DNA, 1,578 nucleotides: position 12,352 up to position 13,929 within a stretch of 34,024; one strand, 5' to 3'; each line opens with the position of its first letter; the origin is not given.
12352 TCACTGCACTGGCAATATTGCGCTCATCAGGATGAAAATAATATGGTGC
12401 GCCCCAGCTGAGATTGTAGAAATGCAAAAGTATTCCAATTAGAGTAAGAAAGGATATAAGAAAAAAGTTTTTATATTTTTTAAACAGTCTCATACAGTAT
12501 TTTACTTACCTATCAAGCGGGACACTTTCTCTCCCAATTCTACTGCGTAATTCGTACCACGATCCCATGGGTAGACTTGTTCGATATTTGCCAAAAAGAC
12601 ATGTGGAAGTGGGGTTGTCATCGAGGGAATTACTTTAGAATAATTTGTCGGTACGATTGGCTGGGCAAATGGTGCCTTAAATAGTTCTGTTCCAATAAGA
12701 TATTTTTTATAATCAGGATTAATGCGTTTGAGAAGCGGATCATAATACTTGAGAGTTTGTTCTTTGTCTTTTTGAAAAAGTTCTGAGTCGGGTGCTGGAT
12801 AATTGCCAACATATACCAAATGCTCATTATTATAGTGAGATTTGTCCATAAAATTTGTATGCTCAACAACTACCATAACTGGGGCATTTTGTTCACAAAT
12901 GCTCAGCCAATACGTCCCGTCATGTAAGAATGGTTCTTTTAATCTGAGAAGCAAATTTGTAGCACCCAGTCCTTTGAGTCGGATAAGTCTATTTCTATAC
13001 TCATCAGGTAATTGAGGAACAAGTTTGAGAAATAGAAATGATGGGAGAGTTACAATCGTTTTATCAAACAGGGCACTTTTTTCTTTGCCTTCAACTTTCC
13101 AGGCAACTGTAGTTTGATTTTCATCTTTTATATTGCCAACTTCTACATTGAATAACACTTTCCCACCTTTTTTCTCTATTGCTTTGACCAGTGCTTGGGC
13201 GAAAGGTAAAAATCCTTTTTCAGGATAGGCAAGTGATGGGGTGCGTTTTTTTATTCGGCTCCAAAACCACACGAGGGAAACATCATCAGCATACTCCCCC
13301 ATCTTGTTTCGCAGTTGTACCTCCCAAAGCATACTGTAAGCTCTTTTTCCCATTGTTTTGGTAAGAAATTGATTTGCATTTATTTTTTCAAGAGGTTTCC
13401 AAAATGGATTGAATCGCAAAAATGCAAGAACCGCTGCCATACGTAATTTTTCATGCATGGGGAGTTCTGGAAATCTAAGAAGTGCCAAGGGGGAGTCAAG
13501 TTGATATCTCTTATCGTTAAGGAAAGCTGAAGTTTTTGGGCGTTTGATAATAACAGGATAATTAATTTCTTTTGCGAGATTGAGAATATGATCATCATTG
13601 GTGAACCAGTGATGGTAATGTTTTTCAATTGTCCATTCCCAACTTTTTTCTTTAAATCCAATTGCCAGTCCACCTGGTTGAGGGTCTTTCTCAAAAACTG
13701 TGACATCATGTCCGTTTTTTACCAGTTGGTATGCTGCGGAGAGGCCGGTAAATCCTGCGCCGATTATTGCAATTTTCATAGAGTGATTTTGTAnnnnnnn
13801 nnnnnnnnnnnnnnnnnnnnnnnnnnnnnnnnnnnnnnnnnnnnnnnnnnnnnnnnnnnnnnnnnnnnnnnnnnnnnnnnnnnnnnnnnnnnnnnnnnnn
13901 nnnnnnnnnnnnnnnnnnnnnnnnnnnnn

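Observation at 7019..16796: Nine-gene, gap-free minus-strand array joins PilN/PilO, an LPXTG stalk protein, three GT-C glycosyltransferases, a cyclase-fold hydrolase and a flavoprotein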

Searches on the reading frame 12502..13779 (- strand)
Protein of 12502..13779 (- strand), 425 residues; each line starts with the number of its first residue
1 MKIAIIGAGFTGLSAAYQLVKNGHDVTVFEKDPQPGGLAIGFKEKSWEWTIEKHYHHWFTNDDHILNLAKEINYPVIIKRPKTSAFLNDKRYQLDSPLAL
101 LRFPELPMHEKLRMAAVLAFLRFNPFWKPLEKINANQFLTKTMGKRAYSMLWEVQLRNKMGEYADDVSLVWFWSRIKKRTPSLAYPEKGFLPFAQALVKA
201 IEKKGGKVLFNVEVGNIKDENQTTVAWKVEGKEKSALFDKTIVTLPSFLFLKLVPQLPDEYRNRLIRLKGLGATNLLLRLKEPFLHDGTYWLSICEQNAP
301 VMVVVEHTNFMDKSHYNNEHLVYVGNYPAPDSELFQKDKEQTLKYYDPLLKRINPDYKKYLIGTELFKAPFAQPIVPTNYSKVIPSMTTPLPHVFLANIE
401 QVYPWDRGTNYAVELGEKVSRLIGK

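Call 4: search_protein_families(library=pfam, proteins=[window:12502-13779:-], max_evalue=0.1)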
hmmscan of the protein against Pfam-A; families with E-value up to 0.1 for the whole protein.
window:12502-13779:- (425 aa): 24 families
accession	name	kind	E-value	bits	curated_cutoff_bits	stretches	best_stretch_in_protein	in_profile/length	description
PF01593.30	Amino_oxidase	-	3.8e-27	96.1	19.8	1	10-397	1-416/443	Flavin containing amine oxidoreductase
PF01266.30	DAO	-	3.6e-15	56.8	27.9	1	2-37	1-37/353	FAD dependent oxidoreductase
PF13450.12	NAD_binding_8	-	2.1e-13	50.8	21.9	1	5-71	1-67/68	NAD(P)-binding Rossmann-like domain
PF00070.33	Pyr_redox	-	1.7e-07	32.1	22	1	2-35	1-34/82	Pyridine nucleotide-disulphide oxidoreductase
PF07992.20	Pyr_redox_2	-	1.4e-06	28.4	26.1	1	1-33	1-33/291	Pyridine nucleotide-disulphide oxidoreductase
PF03486.20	HI0933_like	-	1.3e-05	25.3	50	1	2-36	2-36/244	HI0933-like protein Rossmann domain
PF00890.30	FAD_binding_2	-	5.5e-05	23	20.4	1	3-37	2-36/414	FAD binding domain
PF13454.12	NAD_binding_9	-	0.00012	22.5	21.8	1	4-38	1-39/155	FAD-NAD(P)-binding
PF01946.23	Thi4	-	0.0002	21.1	26.2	1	2-38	19-56/235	Thi4 family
PF12831.13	FAD_oxidored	-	0.00028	20.8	27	1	3-39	2-38/416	FAD dependent oxidoreductase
PF00743.25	FMO-like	-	0.0012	17.8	22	1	2-47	3-47/532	Flavin-binding monooxygenase-like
PF01494.25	FAD_binding_3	-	0.0014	18.4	22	1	2-33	3-34/349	FAD binding domain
PF21799.2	MurD-like_N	-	0.0019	18.9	27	1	2-64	2-62/88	Mur ligase MurD-like, N-terminal domain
PF03721.20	UDPG_MGDP_dh_N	-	0.0027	17.8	27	1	1-33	1-33/187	UDP-glucose/GDP-mannose dehydrogenase family, NAD binding domain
PF03807.23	F420_oxidored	-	0.0037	18.3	21.6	1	2-33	1-34/94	NADP oxidoreductase coenzyme F420-dependent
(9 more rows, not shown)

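Call 5: search_protein_families(library=ncbifam, proteins=[window:12502-13779:-], max_evalue=0.01)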
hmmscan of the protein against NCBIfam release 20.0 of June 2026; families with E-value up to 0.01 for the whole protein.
window:12502-13779:- (425 aa): 84 families (the best 25 are shown)
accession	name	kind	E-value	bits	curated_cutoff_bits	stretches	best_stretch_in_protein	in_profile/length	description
NF005560.0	PRK07233.1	equivalog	4.1e-116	388.4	252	1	1-423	1-428/435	hypothetical protein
TIGR03467.1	HpnE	equivalog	1.3e-23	84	283.05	1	3-284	1-298/430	hydroxysqualene dehydroxylase HpnE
NF005548.0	PRK07208.1-4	equivalog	4.2e-21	75.1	389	1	2-387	5-411/488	hypothetical protein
NF005547.0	PRK07208.1-3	equivalog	2.6e-19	69.3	380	1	2-263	6-278/465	hypothetical protein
NF005545.0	PRK07208.1-1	equivalog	5.8e-17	61.2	451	1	2-177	9-180/504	hypothetical protein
NF058655.1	CrtID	equivalog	1.2e-12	47.5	640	1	3-50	1-48/478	bifunctional phytoene desaturase/3,4-desaturase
TIGR02733.1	desat_CrtD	equivalog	1.3e-12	47.2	549.7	2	2-49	3-50/492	C-3',4' desaturase CrtD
NF009410.0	PRK12771.1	subfamily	1.1e-11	44.1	516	1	2-38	140-176/566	NAD(P)-binding protein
TIGR02734.1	crtI_fam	subfamily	1.5e-11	43.7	238.1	1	4-49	2-47/504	phytoene desaturase family protein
NF009409.0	PRK12770.1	subfamily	1.2e-10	41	343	1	2-40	20-58/360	putative glutamate synthase subunit beta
TIGR00562.1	proto_IX_ox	equivalog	1.5e-10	40.3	97.85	1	2-170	4-172/470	protoporphyrinogen oxidase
NF005549.0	PRK07208.1-5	equivalog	3.2e-10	39.1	587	2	3-72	7-78/534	hypothetical protein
NF009454.0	PRK12814.1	equivalog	3.7e-10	38.8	916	1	2-38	195-231/657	putative NADPH-dependent glutamate synthase small subunit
TIGR02731.1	phytoene_desat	equivalog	4.3e-10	38.9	569.4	1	2-134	1-126/453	15-cis-phytoene desaturase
NF045637.1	carotdesatCrtDProt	equivalog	1.9e-09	36.6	580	1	3-37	1-35/485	1-hydroxycarotenoid 3,4-desaturase CrtD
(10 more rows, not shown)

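Call 12: find_homologous_proteins(query=window:12502-13779:-, max_evalue=1e-20)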
Query window:12502-13779:- (425 aa): 7714 proteins with E <= 1e-20 among 8000 candidates; the best 120 are listed.
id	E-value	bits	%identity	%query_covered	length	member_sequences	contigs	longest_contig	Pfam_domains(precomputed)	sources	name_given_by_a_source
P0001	1.3e-291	985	100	100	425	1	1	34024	PF01266.31,PF01593.31,PF13450.13,PF07992.21,PF00070.34,PF03486.21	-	-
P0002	1.6e-221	754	76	100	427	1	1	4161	PF01946.24,PF01266.31,PF01593.31,PF13450.13,PF00890.31,PF07992.21,PF00070.34,PF03486.21,PF12831.14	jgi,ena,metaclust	metaclust:\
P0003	2.4e-221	753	76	100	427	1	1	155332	PF01266.31,PF01593.31,PF13450.13,PF07992.21,PF00070.34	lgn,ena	-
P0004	2.0e-218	743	74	100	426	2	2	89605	PF01266.31,PF01593.31,PF13450.13,PF07992.21,PF00070.34,PF03486.21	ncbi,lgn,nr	ncbi:MAG TPA: FAD-dependent oxidoreductase [Candidatus Saccharimonadales bacterium]|nr:FAD-dependent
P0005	8.7e-217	738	73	100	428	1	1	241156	PF01266.31,PF01593.31,PF13450.13,PF00890.31,PF07992.21,PF00070.34,PF01494.26,PF12831.14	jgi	jgi:protoporphyrinogen oxidase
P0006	5.0e-212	722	73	100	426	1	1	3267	PF01946.24,PF01266.31,PF01593.31,PF13450.13,PF07992.21,PF00070.34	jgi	jgi:protoporphyrinogen oxidase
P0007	6.5e-211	719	72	100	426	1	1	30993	PF01946.24,PF01266.31,PF01593.31,PF13450.13,PF07992.21,PF00070.34,PF03486.21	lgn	-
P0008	1.9e-208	711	70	100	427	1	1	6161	PF01266.31,PF01593.31,PF13450.13,PF00890.31,PF07992.21,PF00070.34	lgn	-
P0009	2.2e-208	710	69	100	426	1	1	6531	PF01266.31,PF01593.31,PF13450.13,PF07992.21,PF00070.34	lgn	-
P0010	2.7e-208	710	71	99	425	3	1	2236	PF01266.31,PF01593.31,PF13450.13,PF07992.21,PF00070.34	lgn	-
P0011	1.2e-206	705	71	100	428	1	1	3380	PF01266.31,PF01593.31,PF13450.13,PF07992.21,PF00070.34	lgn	-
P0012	1.8e-206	704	71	100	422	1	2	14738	PF01946.24,PF01266.31,PF01593.31,PF13450.13,PF00890.31,PF07992.21,PF00070.34,PF03486.21,PF13454.13,PF12831.14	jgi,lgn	jgi:protoporphyrinogen oxidase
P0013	2.3e-206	704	70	100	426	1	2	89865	PF01266.31,PF01593.31,PF13450.13,PF07992.21,PF00070.34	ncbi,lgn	-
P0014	4.2e-206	703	71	99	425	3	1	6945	PF01266.31,PF01593.31,PF13450.13,PF07992.21,PF00070.34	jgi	-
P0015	4.7e-206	703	72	100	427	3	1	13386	PF01266.31,PF01593.31,PF13450.13,PF01494.26,PF12831.14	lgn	-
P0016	2.8e-205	700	71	100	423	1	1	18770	PF01266.31,PF01593.31,PF13450.13,PF07992.21,PF00070.34,PF03486.21,PF13454.13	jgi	jgi:protoporphyrinogen oxidase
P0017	5.1e-205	699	69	100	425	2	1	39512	PF01266.31,PF01593.31,PF13450.13,PF00890.31,PF07992.21,PF00070.34,PF03486.21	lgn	-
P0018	1.9e-204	697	69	100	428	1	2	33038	PF01266.31,PF01593.31,PF13450.13,PF00890.31,PF07992.21,PF00070.34,PF13738.13,PF03486.21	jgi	jgi:protoporphyrinogen oxidase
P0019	5.3e-204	696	71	100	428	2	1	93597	PF01266.31,PF01593.31,PF13450.13,PF00890.31,PF07992.21,PF00070.34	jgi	-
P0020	1.3e-203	695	69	99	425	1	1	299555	PF01266.31,PF01593.31,PF13450.13,PF07992.21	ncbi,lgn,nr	ncbi:MAG: FAD-dependent oxidoreductase [Candidatus Levybacteria bacterium]|nr:FAD-dependent oxidored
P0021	1.9e-203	694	70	100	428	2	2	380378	PF01266.31,PF01593.31,PF13450.13,PF00890.31,PF07992.21,PF00070.34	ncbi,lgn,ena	ncbi:MAG: FAD-dependent oxidoreductase [Patescibacteria group bacterium]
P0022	6.7e-203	692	70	100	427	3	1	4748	PF01266.31,PF01593.31,PF13450.13,PF00890.31,PF07992.21,PF00070.34,PF01494.26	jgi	-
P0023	7.1e-203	692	68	100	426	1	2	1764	PF01266.31,PF01593.31,PF13450.13,PF00890.31,PF07992.21,PF00070.34,PF03486.21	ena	-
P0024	1.8e-202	691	69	100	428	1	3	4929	PF01266.31,PF01593.31,PF13450.13,PF00890.31,PF07992.21,PF00070.34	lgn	-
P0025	1.7e-201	688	68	100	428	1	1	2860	PF01266.31,PF01593.31,PF13450.13,PF07992.21,PF00070.34,PF12831.14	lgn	-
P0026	1.9e-201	687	69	100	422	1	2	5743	PF01946.24,PF01266.31,PF01593.31,PF13450.13,PF00890.31,PF07992.21,PF00070.34,PF03486.21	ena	-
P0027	2.9e-201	687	69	99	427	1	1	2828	PF01266.31,PF01593.31,PF13450.13,PF00890.31,PF07992.21,PF00070.34,PF03486.21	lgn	-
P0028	3.3e-201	687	70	100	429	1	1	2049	PF01266.31,PF01593.31,PF13450.13,PF07992.21,PF00070.34,PF03486.21,PF01494.26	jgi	jgi:protoporphyrinogen oxidase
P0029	4.2e-201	686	66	100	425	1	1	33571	PF01266.31,PF01593.31,PF13450.13,PF00890.31,PF07992.21,PF00070.34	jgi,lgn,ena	-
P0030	6.7e-201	686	67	100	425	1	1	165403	PF01266.31,PF01593.31,PF13450.13,PF00890.31,PF07992.21,PF00070.34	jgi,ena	-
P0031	9.6e-201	685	69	100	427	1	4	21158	PF01266.31,PF01593.31,PF13450.13,PF00890.31,PF07992.21,PF00070.34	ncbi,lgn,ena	-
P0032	2.1e-200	684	68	100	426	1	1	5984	PF01946.24,PF01266.31,PF01593.31,PF13450.13,PF07992.21,PF00070.34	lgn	-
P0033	2.5e-200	684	66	100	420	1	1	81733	PF01266.31,PF01593.31,PF13450.13,PF00070.34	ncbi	-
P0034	2.7e-200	684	68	100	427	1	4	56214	PF01266.31,PF01593.31,PF13450.13,PF00890.31,PF07992.21,PF00070.34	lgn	-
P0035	1.2e-199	681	67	100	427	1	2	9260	PF01946.24,PF01266.31,PF01593.31,PF13450.13,PF00890.31,PF07992.21,PF00070.34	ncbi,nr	ncbi:MAG TPA: FAD-dependent oxidoreductase [Patescibacteria group bacterium]|nr:FAD-dependent oxidor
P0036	1.3e-199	681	68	100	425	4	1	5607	PF01266.31,PF01593.31,PF13450.13,PF00890.31,PF07992.21,PF00070.34,PF01494.26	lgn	-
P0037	1.4e-199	681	68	100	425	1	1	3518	PF01266.31,PF01593.31,PF13450.13,PF07992.21,PF00070.34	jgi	jgi:protoporphyrinogen oxidase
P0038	1.9e-199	681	67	100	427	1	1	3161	PF01266.31,PF01593.31,PF13450.13,PF00890.31,PF07992.21,PF00070.34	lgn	-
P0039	2.2e-199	681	67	100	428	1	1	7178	PF01266.31,PF01593.31,PF13450.13,PF00890.31,PF07992.21,PF00070.34,PF03486.21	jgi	jgi:protoporphyrinogen oxidase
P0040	3.0e-199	680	68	100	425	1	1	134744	PF01266.31,PF01593.31,PF13450.13,PF07992.21,PF00070.34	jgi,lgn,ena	-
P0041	3.2e-199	680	68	100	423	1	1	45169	PF01946.24,PF01266.31,PF01593.31,PF13450.13,PF00890.31,PF07992.21,PF00070.34,PF03486.21,PF12831.14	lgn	-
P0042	4.0e-199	680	69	99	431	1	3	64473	PF01946.24,PF01266.31,PF01593.31,PF13450.13,PF07992.21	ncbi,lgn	-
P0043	9.0e-199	679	68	100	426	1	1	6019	PF01266.31,PF01593.31,PF13450.13,PF00890.31,PF07992.21,PF00070.34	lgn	-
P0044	1.5e-198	678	68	100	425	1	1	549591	PF01946.24,PF01266.31,PF01593.31,PF13450.13,PF07992.21,PF00070.34,PF03486.21,PF13454.13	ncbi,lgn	-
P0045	2.6e-198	677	67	100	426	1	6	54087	PF01266.31,PF01593.31,PF13450.13,PF00890.31,PF07992.21,PF00070.34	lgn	-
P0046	3.8e-198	677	69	100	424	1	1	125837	PF01266.31,PF01593.31,PF13450.13,PF07992.21,PF00070.34,PF03486.21,PF13454.13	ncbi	-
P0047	4.9e-198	676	68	100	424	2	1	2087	PF01266.31,PF01593.31,PF13450.13,PF00890.31,PF07992.21,PF00070.34,PF03486.21,PF13454.13,PF01494.26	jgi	jgi:protoporphyrinogen oxidase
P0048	7.2e-198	676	68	100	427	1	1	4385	PF01266.31,PF01593.31,PF13450.13,PF07992.21,PF00070.34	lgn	-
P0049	3.8e-197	673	68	100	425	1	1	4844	PF01266.31,PF01593.31,PF13450.13,PF07992.21,PF00070.34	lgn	-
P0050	8.6e-197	672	67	100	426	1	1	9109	PF01266.31,PF01593.31,PF13450.13,PF00070.34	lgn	-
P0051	1.2e-196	672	67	100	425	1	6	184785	PF01266.31,PF01593.31,PF13450.13,PF00890.31,PF07992.21,PF00070.34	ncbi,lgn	-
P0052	1.4e-196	671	68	100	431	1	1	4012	PF01266.31,PF01593.31,PF13450.13,PF07992.21,PF00070.34,PF03486.21,PF01494.26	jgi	jgi:protoporphyrinogen oxidase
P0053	2.1e-196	671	69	100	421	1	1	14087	PF01266.31,PF01593.31,PF13450.13,PF07992.21,PF00070.34,PF03486.21,PF13454.13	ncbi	ncbi:MAG: FAD-dependent oxidoreductase [Candidatus Levyibacteriota bacterium]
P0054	5.0e-196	670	67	100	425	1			PF01266.31,PF01593.31,PF13450.13,PF07992.21,PF00070.34,PF21799.3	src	-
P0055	5.0e-196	670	67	100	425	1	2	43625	PF01266.31,PF01593.31,PF13450.13,PF07992.21,PF00070.34,PF21799.3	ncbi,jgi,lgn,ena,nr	ncbi:MAG TPA: NAD(P)/FAD-dependent oxidoreductase [Methylomirabilota bacterium]|nr:NAD(P)/FAD-depend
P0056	7.2e-196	669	67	100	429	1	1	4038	PF01266.31,PF01593.31,PF13450.13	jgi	jgi:protoporphyrinogen oxidase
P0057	8.6e-196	669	66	100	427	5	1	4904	PF01266.31,PF01593.31,PF13450.13,PF00890.31,PF07992.21,PF00070.34,PF03486.21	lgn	-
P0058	2.6e-195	667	66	100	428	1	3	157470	PF01946.24,PF01266.31,PF01593.31,PF13450.13,PF00890.31,PF07992.21,PF00070.34,PF12831.14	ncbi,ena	-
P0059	3.3e-195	667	66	100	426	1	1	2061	PF01266.31,PF01593.31,PF13450.13,PF00890.31,PF07992.21,PF00070.34,PF03486.21,PF12831.14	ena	-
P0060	4.9e-195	666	67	100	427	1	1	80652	PF01266.31,PF01593.31,PF13450.13,PF00890.31,PF07992.21,PF00070.34,PF01134.29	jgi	jgi:protoporphyrinogen oxidase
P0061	6.1e-195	666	67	100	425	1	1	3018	PF01266.31,PF01593.31,PF13450.13,PF00890.31,PF07992.21,PF00070.34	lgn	-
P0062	6.4e-195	666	68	100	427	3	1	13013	PF01266.31,PF01593.31,PF13450.13,PF07992.21,PF00070.34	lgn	-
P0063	1.0e-194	665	66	100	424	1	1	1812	PF01266.31,PF01593.31,PF13450.13,PF07992.21,PF00070.34,PF03486.21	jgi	jgi:protoporphyrinogen oxidase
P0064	1.3e-194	665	66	100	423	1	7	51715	PF01266.31,PF01593.31,PF13450.13,PF07992.21,PF00070.34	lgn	-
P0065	1.9e-194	664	66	100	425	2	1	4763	PF01266.31,PF01593.31,PF13450.13,PF07992.21,PF00070.34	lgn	-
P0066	2.0e-194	664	66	100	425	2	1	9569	PF01266.31,PF01593.31,PF13450.13,PF07992.21,PF00070.34,PF13738.13,PF01494.26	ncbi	-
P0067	2.6e-194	664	64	100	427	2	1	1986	PF01266.31,PF01593.31,PF13450.13,PF00890.31,PF07992.21,PF00070.34,PF01494.26,PF12831.14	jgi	-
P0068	3.0e-194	664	68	100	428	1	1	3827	PF01266.31,PF01593.31,PF13450.13,PF07992.21,PF00070.34,PF03486.21,PF13454.13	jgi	jgi:protoporphyrinogen oxidase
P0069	3.4e-194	664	67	100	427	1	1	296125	PF01266.31,PF01593.31,PF13450.13,PF07992.21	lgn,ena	-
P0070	4.1e-194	663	66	100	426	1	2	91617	PF01266.31,PF01593.31,PF13450.13,PF00070.34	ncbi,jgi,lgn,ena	-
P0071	1.5e-193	661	66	100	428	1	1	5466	PF01266.31,PF01593.31,PF13450.13,PF00890.31,PF07992.21,PF00070.34,PF03486.21,PF13454.13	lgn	-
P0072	1.6e-193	661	67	100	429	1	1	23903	PF01266.31,PF01593.31,PF13450.13,PF00890.31,PF07992.21,PF00070.34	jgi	jgi:protoporphyrinogen oxidase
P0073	2.1e-193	661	66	100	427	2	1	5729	PF01266.31,PF01593.31,PF13450.13,PF07992.21,PF00070.34,PF03486.21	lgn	-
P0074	3.8e-193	660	66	100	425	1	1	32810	PF01266.31,PF01593.31,PF13450.13,PF07992.21,PF00070.34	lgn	-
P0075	3.9e-193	660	67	99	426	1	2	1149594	PF01266.31,PF01593.31,PF13450.13,PF07992.21,PF00070.34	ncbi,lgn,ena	-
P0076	7.3e-193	659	68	100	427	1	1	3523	PF01266.31,PF01593.31,PF13450.13,PF00070.34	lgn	-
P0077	8.0e-193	659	66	100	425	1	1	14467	PF01266.31,PF01593.31,PF13450.13,PF07992.21,PF00070.34,PF03486.21,PF03807.24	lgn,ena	-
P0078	1.0e-192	659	69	100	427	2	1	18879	PF01266.31,PF01593.31,PF13450.13,PF07992.21,PF00070.34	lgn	-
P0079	1.1e-192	659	65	100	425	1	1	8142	PF01266.31,PF01593.31,PF13450.13,PF00890.31,PF07992.21,PF00070.34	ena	-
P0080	1.3e-192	658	66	100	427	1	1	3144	PF01266.31,PF01593.31,PF13450.13,PF07992.21,PF00070.34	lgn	-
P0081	1.6e-192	658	66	100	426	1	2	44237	PF01266.31,PF01593.31,PF13450.13,PF07992.21,PF00070.34,PF03486.21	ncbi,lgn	-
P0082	2.3e-192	658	65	100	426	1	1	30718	PF01266.31,PF01593.31,PF13450.13,PF00890.31,PF07992.21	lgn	-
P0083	2.5e-192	657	66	100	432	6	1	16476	PF01266.31,PF01593.31,PF13450.13,PF07992.21,PF00070.34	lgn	-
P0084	4.8e-192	656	67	100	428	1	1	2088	PF01266.31,PF01593.31,PF13450.13,PF00070.34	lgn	-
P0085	5.2e-192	656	65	100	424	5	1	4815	PF01266.31,PF01593.31,PF13450.13,PF00890.31,PF07992.21,PF00070.34,PF12831.14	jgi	-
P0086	8.7e-192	656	66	100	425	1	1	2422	PF01946.24,PF01266.31,PF01593.31,PF13450.13,PF07992.21,PF00070.34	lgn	-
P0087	9.8e-192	655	66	100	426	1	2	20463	PF01266.31,PF01593.31,PF13450.13,PF00070.34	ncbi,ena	-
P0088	1.0e-191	655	66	100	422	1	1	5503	PF01266.31,PF01593.31,PF13450.13,PF00070.34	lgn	-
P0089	1.2e-191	655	65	100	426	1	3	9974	PF01266.31,PF01593.31,PF13450.13,PF07992.21,PF00070.34,PF03486.21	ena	-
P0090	2.0e-191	654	65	100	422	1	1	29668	PF01946.24,PF01266.31,PF01593.31,PF13450.13,PF00890.31,PF07992.21,PF00070.34,PF03486.21,PF12831.14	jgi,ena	-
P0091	2.4e-191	654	66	100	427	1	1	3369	PF01266.31,PF01593.31,PF13450.13,PF07992.21,PF00070.34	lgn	-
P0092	3.6e-191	654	65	100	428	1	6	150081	PF01266.31,PF01593.31,PF13450.13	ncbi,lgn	-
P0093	4.0e-191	653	66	100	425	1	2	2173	PF01946.24,PF01266.31,PF01593.31,PF13450.13,PF00890.31,PF07992.21,PF00070.34,PF13454.13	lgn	-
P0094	4.6e-191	653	65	100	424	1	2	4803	PF01266.31,PF01593.31,PF13450.13,PF07992.21,PF00070.34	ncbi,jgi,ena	-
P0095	5.2e-191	653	69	100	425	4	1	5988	PF01266.31,PF01593.31,PF13450.13,PF07992.21,PF00070.34,PF03486.21,PF13454.13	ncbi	-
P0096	5.2e-191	653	65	100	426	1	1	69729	PF01266.31,PF01593.31,PF13450.13,PF07992.21,PF00070.34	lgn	-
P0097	5.4e-191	653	66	100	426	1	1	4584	PF01266.31,PF01593.31,PF13450.13,PF00890.31,PF07992.21,PF00070.34,PF03486.21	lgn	-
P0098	5.7e-191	653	67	100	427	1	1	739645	PF01946.24,PF01266.31,PF01593.31,PF13450.13,PF07992.21,PF00070.34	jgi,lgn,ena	-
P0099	6.1e-191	653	64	100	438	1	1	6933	PF01946.24,PF01266.31,PF01593.31,PF13450.13,PF00890.31,PF07992.21,PF00070.34,PF03486.21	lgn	-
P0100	7.2e-191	653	65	100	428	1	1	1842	PF01266.31,PF01593.31,PF13450.13,PF07992.21,PF00070.34,PF03486.21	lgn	-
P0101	1.4e-190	652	67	100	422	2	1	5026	PF01266.31,PF01593.31,PF13450.13,PF07992.21,PF00070.34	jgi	jgi:protoporphyrinogen oxidase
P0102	1.7e-190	651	65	100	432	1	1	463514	PF01266.31,PF01593.31,PF13450.13,PF07992.21,PF00070.34,PF12831.14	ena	-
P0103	2.1e-190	651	65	100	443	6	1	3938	PF01266.31,PF01593.31,PF13450.13,PF07992.21,PF00070.34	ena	-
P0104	2.1e-190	651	66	100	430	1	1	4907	PF01266.31,PF01593.31,PF13450.13,PF07992.21,PF00070.34,PF03486.21,PF13454.13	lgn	-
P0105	3.0e-190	651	65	100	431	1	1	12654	PF01266.31,PF01593.31,PF13450.13,PF00890.31,PF07992.21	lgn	-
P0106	3.0e-190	651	65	100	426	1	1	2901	PF01266.31,PF01593.31,PF13450.13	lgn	-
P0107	3.2e-190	650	64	100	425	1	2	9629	PF01266.31,PF01593.31,PF13450.13,PF00070.34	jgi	jgi:protoporphyrinogen oxidase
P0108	3.5e-190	650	64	100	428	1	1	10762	PF01266.31,PF01593.31,PF13450.13,PF07992.21,PF00070.34,PF03486.21,PF03807.24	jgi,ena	-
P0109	4.6e-190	650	65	100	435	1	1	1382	PF01266.31,PF01593.31,PF13450.13,PF07992.21,PF00070.34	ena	-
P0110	5.3e-190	650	66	100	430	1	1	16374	PF01266.31,PF01593.31,PF13450.13,PF00890.31,PF07992.21,PF00070.34,PF03486.21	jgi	jgi:protoporphyrinogen oxidase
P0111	5.8e-190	650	64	100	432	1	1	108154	PF01266.31,PF01593.31,PF13450.13,PF07992.21,PF00070.34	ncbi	-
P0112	6.4e-190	649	66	100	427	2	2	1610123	PF01946.24,PF01266.31,PF01593.31,PF13450.13,PF00890.31,PF07992.21,PF00070.34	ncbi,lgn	-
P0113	7.3e-190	649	65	100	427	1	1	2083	PF01266.31,PF01593.31,PF13450.13,PF07992.21,PF00070.34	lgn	-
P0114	8.0e-190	649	66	100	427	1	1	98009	PF01266.31,PF01593.31,PF13450.13,PF07992.21,PF00070.34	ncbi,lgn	-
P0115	9.0e-190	649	66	100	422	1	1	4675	PF01266.31,PF01593.31,PF13450.13,PF07992.21,PF00070.34,PF03486.21,PF13454.13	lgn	-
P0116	1.2e-189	649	65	100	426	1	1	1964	PF01266.31,PF01593.31,PF13450.13,PF07992.21,PF00070.34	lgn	-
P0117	1.3e-189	648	64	100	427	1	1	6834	PF01266.31,PF01593.31,PF13450.13,PF07992.21,PF00070.34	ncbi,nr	ncbi:MAG: FAD-dependent oxidoreductase [Candidatus Levybacteria bacterium]|nr:FAD-dependent oxidored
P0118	1.5e-189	648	64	99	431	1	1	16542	PF01266.31,PF01593.31,PF13450.13,PF00070.34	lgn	-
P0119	1.5e-189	648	65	100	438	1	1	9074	PF01946.24,PF01266.31,PF01593.31,PF13450.13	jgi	-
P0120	5.2e-189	646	65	100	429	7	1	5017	PF01266.31,PF01593.31,PF13450.13,PF07992.21,PF00070.34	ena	-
